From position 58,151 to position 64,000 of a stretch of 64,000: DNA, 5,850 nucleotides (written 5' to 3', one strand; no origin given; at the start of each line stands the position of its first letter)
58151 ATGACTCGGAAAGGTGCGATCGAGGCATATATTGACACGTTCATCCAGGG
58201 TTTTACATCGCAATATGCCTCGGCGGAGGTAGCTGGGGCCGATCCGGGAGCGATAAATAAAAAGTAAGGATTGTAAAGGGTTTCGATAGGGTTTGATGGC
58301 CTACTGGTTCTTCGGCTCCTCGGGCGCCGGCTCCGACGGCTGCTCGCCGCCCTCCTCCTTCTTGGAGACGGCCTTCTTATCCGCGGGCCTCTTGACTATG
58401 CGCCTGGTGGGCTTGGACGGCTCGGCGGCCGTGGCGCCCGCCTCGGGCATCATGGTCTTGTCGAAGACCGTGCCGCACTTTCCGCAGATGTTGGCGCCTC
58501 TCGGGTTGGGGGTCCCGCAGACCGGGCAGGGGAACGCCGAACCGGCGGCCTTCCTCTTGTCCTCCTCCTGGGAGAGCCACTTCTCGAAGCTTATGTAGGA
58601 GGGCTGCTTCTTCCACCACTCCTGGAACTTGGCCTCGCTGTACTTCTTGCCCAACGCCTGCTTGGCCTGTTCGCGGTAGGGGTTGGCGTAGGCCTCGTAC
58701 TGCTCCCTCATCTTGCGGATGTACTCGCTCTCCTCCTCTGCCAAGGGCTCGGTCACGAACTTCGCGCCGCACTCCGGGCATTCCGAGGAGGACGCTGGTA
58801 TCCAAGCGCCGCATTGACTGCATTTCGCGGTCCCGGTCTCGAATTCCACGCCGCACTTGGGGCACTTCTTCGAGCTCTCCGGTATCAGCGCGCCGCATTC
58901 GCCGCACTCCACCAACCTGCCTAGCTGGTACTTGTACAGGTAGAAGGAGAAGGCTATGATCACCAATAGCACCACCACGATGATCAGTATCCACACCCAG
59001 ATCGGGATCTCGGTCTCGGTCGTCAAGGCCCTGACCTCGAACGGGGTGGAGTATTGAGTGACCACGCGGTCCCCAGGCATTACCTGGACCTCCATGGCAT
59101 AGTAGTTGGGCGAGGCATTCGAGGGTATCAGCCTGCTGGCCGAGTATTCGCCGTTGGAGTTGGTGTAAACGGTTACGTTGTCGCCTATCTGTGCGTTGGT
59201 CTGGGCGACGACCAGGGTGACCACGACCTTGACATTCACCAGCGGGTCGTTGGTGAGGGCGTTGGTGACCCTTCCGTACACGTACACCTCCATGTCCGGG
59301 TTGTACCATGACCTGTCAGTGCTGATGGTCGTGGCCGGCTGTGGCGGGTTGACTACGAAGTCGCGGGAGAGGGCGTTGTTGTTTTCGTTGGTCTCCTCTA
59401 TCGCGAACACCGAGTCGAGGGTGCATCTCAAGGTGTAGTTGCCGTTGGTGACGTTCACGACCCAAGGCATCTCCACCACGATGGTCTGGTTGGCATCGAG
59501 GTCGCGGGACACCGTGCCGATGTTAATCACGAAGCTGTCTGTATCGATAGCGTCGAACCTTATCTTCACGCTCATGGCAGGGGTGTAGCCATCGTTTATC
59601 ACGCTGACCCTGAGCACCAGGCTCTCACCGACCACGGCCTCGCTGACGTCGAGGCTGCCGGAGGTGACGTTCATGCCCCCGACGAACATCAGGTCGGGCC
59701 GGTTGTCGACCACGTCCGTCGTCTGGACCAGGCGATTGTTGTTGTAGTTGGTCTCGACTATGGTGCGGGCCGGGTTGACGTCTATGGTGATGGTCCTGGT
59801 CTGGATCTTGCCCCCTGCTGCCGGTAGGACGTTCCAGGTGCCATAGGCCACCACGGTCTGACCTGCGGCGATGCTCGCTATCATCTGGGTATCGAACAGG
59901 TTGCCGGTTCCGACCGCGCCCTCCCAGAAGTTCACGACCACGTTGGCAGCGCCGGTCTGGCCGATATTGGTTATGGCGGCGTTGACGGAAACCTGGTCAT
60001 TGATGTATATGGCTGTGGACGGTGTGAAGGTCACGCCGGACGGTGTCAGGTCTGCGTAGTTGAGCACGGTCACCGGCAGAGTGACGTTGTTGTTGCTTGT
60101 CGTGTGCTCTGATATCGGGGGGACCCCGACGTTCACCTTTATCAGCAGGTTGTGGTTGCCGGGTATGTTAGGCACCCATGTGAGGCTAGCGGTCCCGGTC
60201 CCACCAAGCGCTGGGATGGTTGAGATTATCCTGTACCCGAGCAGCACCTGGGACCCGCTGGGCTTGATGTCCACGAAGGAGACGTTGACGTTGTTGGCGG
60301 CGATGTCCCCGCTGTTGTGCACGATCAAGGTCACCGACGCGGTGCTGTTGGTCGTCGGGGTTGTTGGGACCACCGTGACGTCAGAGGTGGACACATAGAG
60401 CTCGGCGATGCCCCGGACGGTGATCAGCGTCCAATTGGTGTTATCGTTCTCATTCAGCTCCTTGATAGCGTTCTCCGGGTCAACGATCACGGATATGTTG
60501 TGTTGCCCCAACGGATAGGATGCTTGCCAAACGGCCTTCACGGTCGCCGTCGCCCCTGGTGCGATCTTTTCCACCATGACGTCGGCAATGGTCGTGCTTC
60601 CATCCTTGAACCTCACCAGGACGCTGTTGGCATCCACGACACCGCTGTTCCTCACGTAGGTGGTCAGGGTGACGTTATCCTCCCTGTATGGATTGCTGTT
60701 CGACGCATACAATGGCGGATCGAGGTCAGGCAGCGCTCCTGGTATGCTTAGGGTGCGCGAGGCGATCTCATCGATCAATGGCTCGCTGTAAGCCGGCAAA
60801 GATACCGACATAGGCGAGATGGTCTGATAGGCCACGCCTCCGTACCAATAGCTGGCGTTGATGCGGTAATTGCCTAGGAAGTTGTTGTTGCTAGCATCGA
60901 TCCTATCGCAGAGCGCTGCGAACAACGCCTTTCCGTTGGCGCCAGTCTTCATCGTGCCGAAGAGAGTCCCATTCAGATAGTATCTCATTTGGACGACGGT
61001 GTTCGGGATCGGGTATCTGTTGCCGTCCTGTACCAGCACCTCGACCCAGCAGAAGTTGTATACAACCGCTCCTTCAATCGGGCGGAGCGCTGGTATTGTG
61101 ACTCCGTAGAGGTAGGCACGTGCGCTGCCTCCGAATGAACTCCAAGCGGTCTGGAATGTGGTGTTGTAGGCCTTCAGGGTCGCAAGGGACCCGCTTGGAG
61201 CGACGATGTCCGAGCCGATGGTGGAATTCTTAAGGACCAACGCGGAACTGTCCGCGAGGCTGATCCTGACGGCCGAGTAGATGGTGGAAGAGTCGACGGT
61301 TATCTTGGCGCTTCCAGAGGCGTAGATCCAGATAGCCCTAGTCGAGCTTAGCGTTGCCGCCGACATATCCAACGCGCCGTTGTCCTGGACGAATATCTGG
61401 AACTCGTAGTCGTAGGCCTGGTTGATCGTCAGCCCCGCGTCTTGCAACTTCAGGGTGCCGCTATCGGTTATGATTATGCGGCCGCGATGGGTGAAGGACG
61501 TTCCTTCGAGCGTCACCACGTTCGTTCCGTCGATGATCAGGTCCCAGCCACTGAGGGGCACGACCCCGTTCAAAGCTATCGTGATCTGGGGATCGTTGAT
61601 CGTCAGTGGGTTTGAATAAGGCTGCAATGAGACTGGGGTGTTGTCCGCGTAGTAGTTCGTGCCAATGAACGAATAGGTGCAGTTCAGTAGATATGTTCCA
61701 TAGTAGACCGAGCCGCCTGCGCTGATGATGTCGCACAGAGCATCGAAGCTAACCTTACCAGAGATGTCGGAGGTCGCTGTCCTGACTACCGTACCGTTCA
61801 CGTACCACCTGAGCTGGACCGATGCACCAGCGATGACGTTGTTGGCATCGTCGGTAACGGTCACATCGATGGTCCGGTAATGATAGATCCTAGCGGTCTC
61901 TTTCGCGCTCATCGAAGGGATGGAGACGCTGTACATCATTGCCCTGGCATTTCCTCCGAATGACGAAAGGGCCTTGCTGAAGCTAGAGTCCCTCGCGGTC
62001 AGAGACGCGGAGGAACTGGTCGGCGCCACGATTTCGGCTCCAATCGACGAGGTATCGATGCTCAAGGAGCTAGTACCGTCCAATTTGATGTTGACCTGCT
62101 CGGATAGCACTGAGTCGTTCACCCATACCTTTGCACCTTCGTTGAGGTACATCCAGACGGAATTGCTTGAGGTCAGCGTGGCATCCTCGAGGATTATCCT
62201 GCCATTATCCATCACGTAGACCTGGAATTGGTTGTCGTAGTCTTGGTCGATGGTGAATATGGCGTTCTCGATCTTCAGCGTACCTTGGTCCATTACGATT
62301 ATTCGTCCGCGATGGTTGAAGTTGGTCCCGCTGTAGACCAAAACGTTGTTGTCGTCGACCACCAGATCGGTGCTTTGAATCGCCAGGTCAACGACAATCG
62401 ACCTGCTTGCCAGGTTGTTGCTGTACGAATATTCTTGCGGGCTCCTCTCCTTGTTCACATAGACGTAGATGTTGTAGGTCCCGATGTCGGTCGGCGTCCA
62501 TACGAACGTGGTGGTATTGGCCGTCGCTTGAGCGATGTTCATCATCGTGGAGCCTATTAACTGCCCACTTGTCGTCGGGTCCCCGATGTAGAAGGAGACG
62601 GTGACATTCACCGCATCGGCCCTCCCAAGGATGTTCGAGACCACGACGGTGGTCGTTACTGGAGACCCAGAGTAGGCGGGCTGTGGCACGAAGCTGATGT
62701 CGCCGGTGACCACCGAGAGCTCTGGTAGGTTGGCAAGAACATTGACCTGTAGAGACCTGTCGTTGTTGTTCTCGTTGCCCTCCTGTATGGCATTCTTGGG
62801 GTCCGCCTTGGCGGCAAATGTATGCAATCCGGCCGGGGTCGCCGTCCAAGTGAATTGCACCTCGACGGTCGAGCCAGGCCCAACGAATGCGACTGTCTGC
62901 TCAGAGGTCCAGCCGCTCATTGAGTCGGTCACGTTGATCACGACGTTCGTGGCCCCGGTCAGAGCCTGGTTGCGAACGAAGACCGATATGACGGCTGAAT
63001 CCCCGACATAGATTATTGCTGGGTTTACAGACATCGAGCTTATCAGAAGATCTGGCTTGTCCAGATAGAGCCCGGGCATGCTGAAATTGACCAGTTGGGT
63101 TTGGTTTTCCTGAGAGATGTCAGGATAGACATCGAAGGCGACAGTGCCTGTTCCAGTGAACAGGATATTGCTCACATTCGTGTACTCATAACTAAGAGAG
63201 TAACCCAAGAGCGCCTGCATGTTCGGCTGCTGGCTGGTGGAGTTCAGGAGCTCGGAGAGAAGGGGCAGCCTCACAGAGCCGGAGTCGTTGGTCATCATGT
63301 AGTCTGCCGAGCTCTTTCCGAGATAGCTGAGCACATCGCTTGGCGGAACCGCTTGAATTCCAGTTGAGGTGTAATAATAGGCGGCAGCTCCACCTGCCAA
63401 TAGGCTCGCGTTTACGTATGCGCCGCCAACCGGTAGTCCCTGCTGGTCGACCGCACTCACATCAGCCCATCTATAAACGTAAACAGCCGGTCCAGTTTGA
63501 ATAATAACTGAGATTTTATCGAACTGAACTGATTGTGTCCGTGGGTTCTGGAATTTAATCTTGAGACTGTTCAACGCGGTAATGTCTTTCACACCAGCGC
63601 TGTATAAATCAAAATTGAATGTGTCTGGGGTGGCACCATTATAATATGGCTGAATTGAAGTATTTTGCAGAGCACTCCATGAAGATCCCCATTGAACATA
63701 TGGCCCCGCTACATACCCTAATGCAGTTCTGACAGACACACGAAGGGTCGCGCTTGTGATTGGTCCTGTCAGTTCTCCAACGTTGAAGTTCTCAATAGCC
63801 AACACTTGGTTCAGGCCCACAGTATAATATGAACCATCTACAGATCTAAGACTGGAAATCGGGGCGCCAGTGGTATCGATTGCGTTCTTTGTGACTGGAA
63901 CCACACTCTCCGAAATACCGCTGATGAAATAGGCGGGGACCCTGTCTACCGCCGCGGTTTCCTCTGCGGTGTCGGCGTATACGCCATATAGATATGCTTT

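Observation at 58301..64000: Giant N-out/C-in surface protein coupling CARDB/beta-helix ectodomains to a cytoplasmic zinc-ribbon tail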

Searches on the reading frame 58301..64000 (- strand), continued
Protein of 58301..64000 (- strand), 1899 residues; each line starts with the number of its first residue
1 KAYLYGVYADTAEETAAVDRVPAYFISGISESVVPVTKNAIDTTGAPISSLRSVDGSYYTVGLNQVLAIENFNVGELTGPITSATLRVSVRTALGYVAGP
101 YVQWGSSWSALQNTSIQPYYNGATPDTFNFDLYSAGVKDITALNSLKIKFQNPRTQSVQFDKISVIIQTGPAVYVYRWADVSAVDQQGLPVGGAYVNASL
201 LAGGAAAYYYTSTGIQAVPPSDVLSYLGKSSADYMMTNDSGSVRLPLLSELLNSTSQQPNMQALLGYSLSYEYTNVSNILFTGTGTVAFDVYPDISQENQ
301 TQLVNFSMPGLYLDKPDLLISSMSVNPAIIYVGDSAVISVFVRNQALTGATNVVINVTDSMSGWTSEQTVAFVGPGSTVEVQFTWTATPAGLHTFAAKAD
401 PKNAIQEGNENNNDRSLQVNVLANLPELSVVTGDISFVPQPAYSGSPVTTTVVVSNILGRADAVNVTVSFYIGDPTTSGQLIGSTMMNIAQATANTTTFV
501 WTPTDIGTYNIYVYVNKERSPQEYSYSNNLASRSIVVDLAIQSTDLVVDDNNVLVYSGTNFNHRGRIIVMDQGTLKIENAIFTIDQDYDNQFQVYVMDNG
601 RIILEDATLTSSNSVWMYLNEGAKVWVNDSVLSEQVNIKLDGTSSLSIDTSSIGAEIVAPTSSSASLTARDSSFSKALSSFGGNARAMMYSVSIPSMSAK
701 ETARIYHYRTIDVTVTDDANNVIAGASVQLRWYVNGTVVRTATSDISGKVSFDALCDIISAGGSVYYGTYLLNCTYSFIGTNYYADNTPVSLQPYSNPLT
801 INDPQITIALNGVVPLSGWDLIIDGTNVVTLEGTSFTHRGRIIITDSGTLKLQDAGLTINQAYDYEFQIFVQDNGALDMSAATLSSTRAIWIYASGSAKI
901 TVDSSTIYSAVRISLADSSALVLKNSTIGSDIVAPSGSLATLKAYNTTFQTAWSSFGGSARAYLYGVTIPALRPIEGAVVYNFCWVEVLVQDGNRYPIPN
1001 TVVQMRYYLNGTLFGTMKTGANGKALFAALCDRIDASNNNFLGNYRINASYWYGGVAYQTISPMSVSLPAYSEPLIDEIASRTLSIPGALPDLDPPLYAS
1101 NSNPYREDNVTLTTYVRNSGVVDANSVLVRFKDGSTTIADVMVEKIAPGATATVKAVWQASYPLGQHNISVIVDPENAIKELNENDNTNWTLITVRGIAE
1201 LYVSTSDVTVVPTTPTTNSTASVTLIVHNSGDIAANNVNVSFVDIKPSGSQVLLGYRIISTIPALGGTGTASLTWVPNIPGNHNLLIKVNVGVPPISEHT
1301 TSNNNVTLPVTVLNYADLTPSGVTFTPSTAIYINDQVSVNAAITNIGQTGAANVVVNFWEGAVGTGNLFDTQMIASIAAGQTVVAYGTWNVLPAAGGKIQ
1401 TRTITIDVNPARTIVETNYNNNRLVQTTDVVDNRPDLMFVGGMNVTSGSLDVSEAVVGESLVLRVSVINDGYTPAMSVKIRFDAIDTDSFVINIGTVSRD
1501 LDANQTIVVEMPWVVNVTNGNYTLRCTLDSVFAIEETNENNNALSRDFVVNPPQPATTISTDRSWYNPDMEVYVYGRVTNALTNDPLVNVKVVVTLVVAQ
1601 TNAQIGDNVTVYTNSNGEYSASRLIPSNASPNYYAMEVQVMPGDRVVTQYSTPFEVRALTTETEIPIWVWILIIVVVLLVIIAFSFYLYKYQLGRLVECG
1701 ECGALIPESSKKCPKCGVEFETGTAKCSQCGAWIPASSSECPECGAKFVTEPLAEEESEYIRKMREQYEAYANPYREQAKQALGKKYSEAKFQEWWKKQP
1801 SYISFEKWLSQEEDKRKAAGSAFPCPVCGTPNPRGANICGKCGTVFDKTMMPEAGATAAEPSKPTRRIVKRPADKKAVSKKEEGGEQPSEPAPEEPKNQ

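Call 37: search_protein_families(library=ncbifam, proteins=[L001:7866-8600:+, L001:8825-9811:+], max_evalue=0.01)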
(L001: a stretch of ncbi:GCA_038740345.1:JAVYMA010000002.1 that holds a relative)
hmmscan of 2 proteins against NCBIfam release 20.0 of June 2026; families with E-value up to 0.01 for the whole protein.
L001:7866-8600:+ (244 aa): 8 families
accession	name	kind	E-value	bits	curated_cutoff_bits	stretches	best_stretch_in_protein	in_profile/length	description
TIGR03881.1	KaiC_arch_4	hypoth_equivalog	6.6e-19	68.5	247.8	1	15-240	6-230/231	KaiC domain-containing protein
NF006799.0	PRK09302.1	equivalog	7.1e-19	67.7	408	1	13-239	14-239/515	circadian clock protein KaiC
TIGR03877.1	thermo_KaiC_1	hypoth_equivalog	5.6e-18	65.3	307.25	1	13-231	5-226/238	KaiC domain-containing protein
TIGR02655.1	circ_KaiC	equivalog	5.6e-10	38.5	546.25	1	14-223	5-214/484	circadian clock protein KaiC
TIGR03880.1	KaiC_arch_3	hypoth_equivalog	1.1e-09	38.2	249.45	1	16-230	2-210/224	KaiC domain-containing protein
NF004723.0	PRK06067.1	subfamily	1.9e-06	27.6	194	1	27-239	31-236/243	flagellar accessory protein FlaH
NF052589.1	ArlH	equivalog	4.6e-05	23.2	215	1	30-239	20-224/229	archaellum protein ArlH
TIGR00416.1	sms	equivalog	0.00045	19.1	403.05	1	11-112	75-174/454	DNA repair protein RadA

L001:8825-9811:+ (328 aa): 3 families
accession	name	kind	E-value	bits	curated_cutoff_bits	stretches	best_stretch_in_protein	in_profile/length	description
TIGR02168.1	SMC_prok_B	equivalog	0.00017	19.4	567.35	1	9-232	685-909/1181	chromosome segregation protein SMC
TIGR02169.1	SMC_prok_A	equivalog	0.00077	17.3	729.4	1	5-227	247-464/1165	chromosome segregation protein SMC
NF033497.1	rubre_like_arch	subfamily_domain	0.0053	16.4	32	0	241-264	3-28/34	rubrerythrin-like domain-containing protein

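Call 61: search_protein_families(library=pfam, proteins=[L001:8825-9811:+], max_evalue=1)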
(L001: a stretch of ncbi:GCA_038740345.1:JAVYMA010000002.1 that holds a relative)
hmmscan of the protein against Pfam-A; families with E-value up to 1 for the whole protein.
L001:8825-9811:+ (328 aa): 7 families
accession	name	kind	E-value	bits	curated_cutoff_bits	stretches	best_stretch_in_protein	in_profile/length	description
PF13248.11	Zn_ribbon_3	-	0.0016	18.3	27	1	239-262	3-26/26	zinc-ribbon domain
PF12773.13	DZR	-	0.0018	18.8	27.3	1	241-263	1-23/45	Double zinc ribbon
PF13240.11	Zn_Ribbon_1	-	0.0022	18.2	25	1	240-262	1-23/23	zinc-ribbon domain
PF10571.15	UPF0547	-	0.0089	16.6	29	1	241-259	3-21/26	Uncharacterised protein family UPF0547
PF03954.19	Lectin_N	-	0.069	13.5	28.3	1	85-140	73-128/140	Hepatic lectin, N-terminal domain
PF22216.1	Sas-6_C_CC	-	0.26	12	27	1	44-73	16-45/57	Spindle assembly abnormal protein 6 homolog, C-terminal coiled coil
PF23454.1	Zn_ribbon_Brz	-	0.49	11.5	27.9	0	254-286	7-40/58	Transcriptional regulator Brz zinc beta ribbon domain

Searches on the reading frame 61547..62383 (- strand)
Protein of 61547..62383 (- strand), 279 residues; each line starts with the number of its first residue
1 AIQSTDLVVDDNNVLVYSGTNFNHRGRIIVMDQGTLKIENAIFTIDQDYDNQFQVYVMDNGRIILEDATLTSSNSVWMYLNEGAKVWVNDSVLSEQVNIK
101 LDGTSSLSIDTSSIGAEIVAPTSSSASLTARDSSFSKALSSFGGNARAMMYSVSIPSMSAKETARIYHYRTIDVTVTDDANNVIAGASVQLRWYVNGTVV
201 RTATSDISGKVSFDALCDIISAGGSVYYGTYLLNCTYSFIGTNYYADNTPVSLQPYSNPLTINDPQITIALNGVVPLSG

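Call 50: predict_structure(alignment_id=A2)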
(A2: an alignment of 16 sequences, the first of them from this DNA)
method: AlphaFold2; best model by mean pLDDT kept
length: 279 residues; sequences in the alignment: 16
mean_pLDDT: 95.2   pTM: 0.88
mean pLDDT of the five models: 95.2, 94.3, 93.8, 93.2, 72.1
residues with pLDDT >= 90: 258; 70-90: 18; 50-70: 2; < 50: 1
segments of 3 or more residues with pLDDT < 50: none
pLDDT, mean of each block of 10 residues (from residue 1): 92 96 97 97 97 96 98 98 97 98 98 98 97 97 97 97 97 95 95 92 96 96 94 93 92 93 93 75
secondary structure, 60 per line:
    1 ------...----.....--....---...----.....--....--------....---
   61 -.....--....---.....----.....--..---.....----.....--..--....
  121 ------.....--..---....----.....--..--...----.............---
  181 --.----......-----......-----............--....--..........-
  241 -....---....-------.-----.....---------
elements in order: E7-9 E14-18 E21-24 E28-30 E35-39 E42-45 E54-57 E62-66 E69-72 E76-80 E85-89 E97-101 E106-110 E117-120 E127-131 E139-142 E147-151 E158-160 E165-177 E188-193 E199-204 E210-221 E224-227 E230-239 E242-245 E249-252 E266-270

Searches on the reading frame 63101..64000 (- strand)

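Call 61: search_protein_families(library=pfam, proteins=[window:63101-64000:-], max_evalue=1)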
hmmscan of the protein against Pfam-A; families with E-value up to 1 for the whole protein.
window:63101-64000:- (300 aa): 1 family
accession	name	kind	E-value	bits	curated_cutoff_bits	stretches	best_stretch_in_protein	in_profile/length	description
PF16235.10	DUF4894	-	0.049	14.4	28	1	135-182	44-91/122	Domain of unknown function (DUF4894)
